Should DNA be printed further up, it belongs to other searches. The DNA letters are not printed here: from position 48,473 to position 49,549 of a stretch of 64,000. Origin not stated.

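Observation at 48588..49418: Signal-peptide/coiled-coil protein gene inserted between rpsS and rplV inside the S10 ribosomal operon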

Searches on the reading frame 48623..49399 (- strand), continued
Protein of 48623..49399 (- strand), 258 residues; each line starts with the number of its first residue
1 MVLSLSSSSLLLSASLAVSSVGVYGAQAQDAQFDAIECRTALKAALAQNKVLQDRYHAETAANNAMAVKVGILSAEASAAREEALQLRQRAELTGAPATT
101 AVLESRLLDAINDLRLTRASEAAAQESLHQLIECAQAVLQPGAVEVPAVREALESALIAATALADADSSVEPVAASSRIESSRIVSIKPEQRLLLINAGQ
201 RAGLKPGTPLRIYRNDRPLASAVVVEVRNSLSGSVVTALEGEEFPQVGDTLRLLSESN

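Call 40: list_cluster_members(proteins=[P0188, P0251, P0254, P0204, P0186, P0191, P0200, P0218, P0036, P0021])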
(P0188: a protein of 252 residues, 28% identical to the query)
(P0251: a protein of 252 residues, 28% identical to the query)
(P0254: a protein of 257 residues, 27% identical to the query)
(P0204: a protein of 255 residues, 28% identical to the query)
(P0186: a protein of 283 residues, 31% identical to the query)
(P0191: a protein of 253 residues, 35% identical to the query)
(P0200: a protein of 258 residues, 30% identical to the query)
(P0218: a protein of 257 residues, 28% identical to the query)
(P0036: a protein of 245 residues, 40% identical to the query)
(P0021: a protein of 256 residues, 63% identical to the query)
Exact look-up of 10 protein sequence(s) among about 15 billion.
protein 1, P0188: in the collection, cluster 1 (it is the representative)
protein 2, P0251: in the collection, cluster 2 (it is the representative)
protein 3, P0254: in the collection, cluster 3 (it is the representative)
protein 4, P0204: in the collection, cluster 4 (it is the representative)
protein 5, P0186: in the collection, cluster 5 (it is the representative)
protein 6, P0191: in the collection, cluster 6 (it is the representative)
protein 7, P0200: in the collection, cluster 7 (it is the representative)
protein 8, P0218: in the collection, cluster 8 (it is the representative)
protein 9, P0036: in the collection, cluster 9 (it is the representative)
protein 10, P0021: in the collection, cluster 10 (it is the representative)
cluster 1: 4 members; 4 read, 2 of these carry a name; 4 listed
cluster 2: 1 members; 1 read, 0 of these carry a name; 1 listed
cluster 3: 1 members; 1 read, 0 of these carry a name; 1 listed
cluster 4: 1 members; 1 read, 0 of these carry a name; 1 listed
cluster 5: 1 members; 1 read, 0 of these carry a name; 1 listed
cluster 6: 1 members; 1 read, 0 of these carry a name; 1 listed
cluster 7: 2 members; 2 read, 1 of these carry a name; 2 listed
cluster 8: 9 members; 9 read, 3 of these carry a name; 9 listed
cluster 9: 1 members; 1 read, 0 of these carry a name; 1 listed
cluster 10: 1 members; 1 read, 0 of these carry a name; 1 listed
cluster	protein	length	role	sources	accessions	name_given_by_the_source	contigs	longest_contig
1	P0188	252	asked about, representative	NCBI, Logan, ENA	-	-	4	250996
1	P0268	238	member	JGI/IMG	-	hypothetical protein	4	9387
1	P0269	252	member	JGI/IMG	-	uncharacterized membrane protein YgaE (UPF0421/DUF939 family)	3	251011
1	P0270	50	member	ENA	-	-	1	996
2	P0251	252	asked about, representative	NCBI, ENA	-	-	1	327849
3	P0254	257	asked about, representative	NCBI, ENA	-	-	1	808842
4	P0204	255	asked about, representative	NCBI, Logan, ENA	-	-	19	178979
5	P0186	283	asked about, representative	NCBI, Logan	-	-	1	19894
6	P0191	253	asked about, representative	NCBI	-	-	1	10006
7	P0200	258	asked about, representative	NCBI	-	-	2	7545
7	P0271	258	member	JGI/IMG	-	hypothetical protein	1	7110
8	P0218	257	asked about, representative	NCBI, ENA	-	-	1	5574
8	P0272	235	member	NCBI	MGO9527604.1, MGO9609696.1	MAG: hypothetical protein ACLPT4_08670 [Verrucomicrobiia bacterium]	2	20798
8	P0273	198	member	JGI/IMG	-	hypothetical protein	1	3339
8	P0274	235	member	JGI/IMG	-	hypothetical protein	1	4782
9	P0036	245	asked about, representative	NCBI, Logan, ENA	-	-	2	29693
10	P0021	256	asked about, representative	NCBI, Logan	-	-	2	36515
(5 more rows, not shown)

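Call 59: fold_search(model_id=the predicted structure, library=pdb)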
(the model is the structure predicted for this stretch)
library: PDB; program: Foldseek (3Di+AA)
matches with E <= 10: 868; with E <= 0.001: 2
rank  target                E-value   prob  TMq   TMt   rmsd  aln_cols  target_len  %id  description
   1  4tt3_B                7.7e-04  1.00  0.24  0.13   3.1        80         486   14  The Pathway of Binding of the Intrinsically Disordered Mitochondrial Inhibitor Protein to F1-ATPase (released 2014-08-06)
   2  3w1e                  9.2e-04  1.00  0.26  0.19   6.8       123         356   15  Structure of FlgT, a flagellar basal body component protein (released 2013-04-03)
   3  7p2y_A                1.0e-03  1.00  0.25  0.13   6.3       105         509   19  F1Fo-ATP synthase from Acinetobacter baumannii (state 1) (released 2022-02-02)
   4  8dbw_A                1.0e-03  1.00  0.23  0.13   6.3       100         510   14  E. coli ATP synthase imaged in 10mM MgATP State3 "down" Fo classified (released 2023-01-25)
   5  9bxu_A                1.2e-03  1.00  0.23  0.12   4.8        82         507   13  Cryo-EM structure of ATP synthase DP state (released 2025-08-06)
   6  6tmh_E                1.3e-03  1.00  0.23  0.12   3.7        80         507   12  Cryo-EM structure of Toxoplasma gondii mitochondrial ATP synthase dimer, OSCP/F1/c-ring model (released 2020-12-16)
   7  8z5n_0                1.7e-03  1.00  0.25  0.18   6.1        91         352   14  Cryo-EM structure of the LPHT ring (released 2025-10-22)
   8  3fks_K                2.4e-03  1.00  0.24  0.13   6.1        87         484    7  Yeast F1 ATPase in the absence of bound nucleotides (released 2009-03-03)
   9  6tmh_A                2.6e-03  1.00  0.24  0.12   4.0        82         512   13  Cryo-EM structure of Toxoplasma gondii mitochondrial ATP synthase dimer, OSCP/F1/c-ring model (released 2020-12-16)
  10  4z1m_B                2.6e-03  1.00  0.23  0.13   3.2        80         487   14  Bovine F1-ATPase inhibited by three copies of the inhibitor protein IF1 crystallised in the presence of thiophosphate. (released 2015-05-06)
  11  1cow_C                2.7e-03  1.00  0.24  0.13   3.2        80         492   12  BOVINE MITOCHONDRIAL F1-ATPASE COMPLEXED WITH AUROVERTIN B (released 1996-08-17)
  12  9b0x_C                2.7e-03  1.00  0.24  0.13   6.3       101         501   14  Artemia franciscana ATP synthase state 2 (composite structure), pH 7.0 (released 2025-03-26)
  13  8dbv_A                2.9e-03  1.00  0.23  0.13   6.4       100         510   14  E. coli ATP synthase imaged in 10mM MgATP State3 "down (released 2023-01-25)
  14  5dn6_C                3.1e-03  1.00  0.23  0.12   2.7        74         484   11  ATP synthase from Paracoccus denitrificans (released 2015-10-28)
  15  9bxu_B                3.1e-03  1.00  0.23  0.13   3.4        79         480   13  Cryo-EM structure of ATP synthase DP state (released 2025-08-06)
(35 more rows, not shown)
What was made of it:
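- Tried and rejected: Nothing beyond the barrel (call 59).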

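Call 64: search_protein_families(library=pfam, proteins=[P0039, P0040, P0042, P0053, P0060, P0075, P0100, P0110, P0171, P0183], max_evalue=0.05)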
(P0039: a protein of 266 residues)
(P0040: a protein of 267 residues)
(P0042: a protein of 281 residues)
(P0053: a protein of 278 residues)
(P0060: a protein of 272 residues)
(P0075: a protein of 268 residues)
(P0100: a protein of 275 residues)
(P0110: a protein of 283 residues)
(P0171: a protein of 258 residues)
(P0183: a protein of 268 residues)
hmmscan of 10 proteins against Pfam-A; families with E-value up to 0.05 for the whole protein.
P0039 (266 aa): 0 families

P0040 (267 aa): 3 families
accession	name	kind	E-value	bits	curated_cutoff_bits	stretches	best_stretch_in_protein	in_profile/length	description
PF09983.15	JetD_C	-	0.03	14.1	22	0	111-163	116-168/179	Wadjet protein JetD, C-terminal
PF13870.11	CCDC113_CCDC96_CC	-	0.039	14.1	31.6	1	37-106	77-146/177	CCDC113/CCDC96, coiled-coil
PF25762.1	HAUS1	-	0.048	13.9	40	0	29-146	120-232/236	HAUS augmin-like complex subunit 1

P0042 (281 aa): 1 family
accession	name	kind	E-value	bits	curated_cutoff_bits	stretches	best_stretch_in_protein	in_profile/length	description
PF24550.1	LIS_MGM1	-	0.045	14.3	27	0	149-206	37-94/100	Dynamin-like GTPase MGM1-like, lipid interacting stalk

P0053 (278 aa): 1 family
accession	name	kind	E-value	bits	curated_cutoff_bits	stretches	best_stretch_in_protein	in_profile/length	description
PF24922.1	ACBP4_C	-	0.04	14.6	31.2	1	51-93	11-53/105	Acyl-CoA-binding domain-containing protein 4-6, C-terminal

P0060 (272 aa): 2 families
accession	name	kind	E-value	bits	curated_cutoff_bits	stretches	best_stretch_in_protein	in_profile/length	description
PF16538.11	FlgT_C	-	0.00097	20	27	0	209-230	4-25/77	Flagellar assembly protein T, C-terminal domain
PF20492.3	ERM_helical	-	0.0011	19.4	40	1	47-149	10-114/120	Ezrin/radixin/moesin, alpha-helical domain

P0075 (268 aa): 0 families

P0100 (275 aa): 4 families
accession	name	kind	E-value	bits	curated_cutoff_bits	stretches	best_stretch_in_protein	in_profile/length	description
PF06428.16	Sec2p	-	0.02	15.3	28.5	0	60-107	34-81/92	GDP/GTP exchange factor Sec2p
PF14712.11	Snapin_Pallidin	-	0.021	15.7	29.6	0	141-189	2-50/89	Snapin/Pallidin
PF08614.16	ATG16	-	0.025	15.2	33.7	0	47-106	108-167/200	Autophagy protein 16 (ATG16)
PF13118.11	DUF3972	-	0.041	14.7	26.2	0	42-102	58-118/125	Protein of unknown function (DUF3972)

P0110 (283 aa): 3 families
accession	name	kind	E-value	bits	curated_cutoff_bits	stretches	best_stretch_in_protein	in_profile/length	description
PF24627.1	PUMA_CC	-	0.02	15.3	30.1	1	53-102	2-51/74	PUMA coiled-coil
PF25398.1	CUX1_N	-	0.024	15.1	27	1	45-131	10-93/116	CUX1-like, N-terminal tRNA-binding arm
PF04632.18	FUSC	-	0.031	13.3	30.9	1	10-189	119-295/660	Fusaric acid resistance protein family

P0171 (258 aa): 5 families
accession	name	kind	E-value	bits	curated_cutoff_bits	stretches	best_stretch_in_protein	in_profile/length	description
PF14561.12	TPR_20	-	0.0071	17.1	25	1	123-166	31-74/90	Tetratricopeptide repeat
PF16538.11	FlgT_C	-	0.0081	17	27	1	196-222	4-30/77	Flagellar assembly protein T, C-terminal domain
PF19745.5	FUT8_N_cat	-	0.0099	15.1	27.6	1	13-149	20-156/499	Alpha-(1,6)-fucosyltransferase N- and catalytic domains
PF23404.1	FAZ1_C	-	0.014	16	27.6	1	46-63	12-29/35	FAZ1, C-terminal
PF04085.20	MreC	-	0.033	14.4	28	0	191-228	8-43/147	Rod shape-determining protein MreC, barrel core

P0183 (268 aa): 4 families
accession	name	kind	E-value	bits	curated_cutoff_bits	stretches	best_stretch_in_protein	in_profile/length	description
PF16538.11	FlgT_C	-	7.5e-05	23.5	27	0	204-228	4-28/77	Flagellar assembly protein T, C-terminal domain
PF25443.1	ANG-1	-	0.01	16.4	28.5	0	51-95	50-94/105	ANG-1-like domain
PF05524.18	PEP-utilisers_N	-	0.011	16.3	24.4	1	46-91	27-72/121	PEP-utilising enzyme, N-terminal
PF04085.20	MreC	-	0.028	14.6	28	0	204-256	13-59/147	Rod shape-determining protein MreC, barrel core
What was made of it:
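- All Pfam hits are below the curated cut-offs, and the FlgT_C hits cover only about 25 of 77 profile positions (call 64). The PF04085 scores of 14-15 bits are far below the 28-bit cut-off, and only 2 of 28 members hit (call 64).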

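Call 73: find_related_loci(query=A6, collection=metagenome_contigs, flank=1500)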
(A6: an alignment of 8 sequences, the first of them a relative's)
Query A6 (255 aa) in metagenome_contigs; peptide patterns used: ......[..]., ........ (x = any residue, [..] = any of these).
203 stretches matched a pattern; 69 encode a relative of the query (tblastn E <= 1e-3); 69 distinct loci.
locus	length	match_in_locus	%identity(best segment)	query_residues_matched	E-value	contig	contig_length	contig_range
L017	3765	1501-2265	98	1-255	5e-161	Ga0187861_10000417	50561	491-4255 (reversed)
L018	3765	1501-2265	86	1-255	1e-140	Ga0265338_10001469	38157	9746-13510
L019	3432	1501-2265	88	1-255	5e-135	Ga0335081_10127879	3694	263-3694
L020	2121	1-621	99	49-255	2e-132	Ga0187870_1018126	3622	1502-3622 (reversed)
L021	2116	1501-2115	99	3-207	4e-132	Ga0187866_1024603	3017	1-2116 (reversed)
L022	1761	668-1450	77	1-254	2e-131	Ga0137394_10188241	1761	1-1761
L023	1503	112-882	73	1-254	3e-127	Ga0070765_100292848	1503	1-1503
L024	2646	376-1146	73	1-255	2e-118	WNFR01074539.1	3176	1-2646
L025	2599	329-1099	71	1-254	8e-119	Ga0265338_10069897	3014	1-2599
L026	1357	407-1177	72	2-254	1e-123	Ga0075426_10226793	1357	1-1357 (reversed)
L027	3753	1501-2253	70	1-254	5e-113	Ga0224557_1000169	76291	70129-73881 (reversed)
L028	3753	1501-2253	71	1-254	5e-113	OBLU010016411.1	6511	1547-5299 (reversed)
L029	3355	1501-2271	71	1-254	2e-114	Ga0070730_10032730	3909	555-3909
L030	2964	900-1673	72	1-255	2e-115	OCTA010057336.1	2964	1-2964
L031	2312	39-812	69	1-254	3e-113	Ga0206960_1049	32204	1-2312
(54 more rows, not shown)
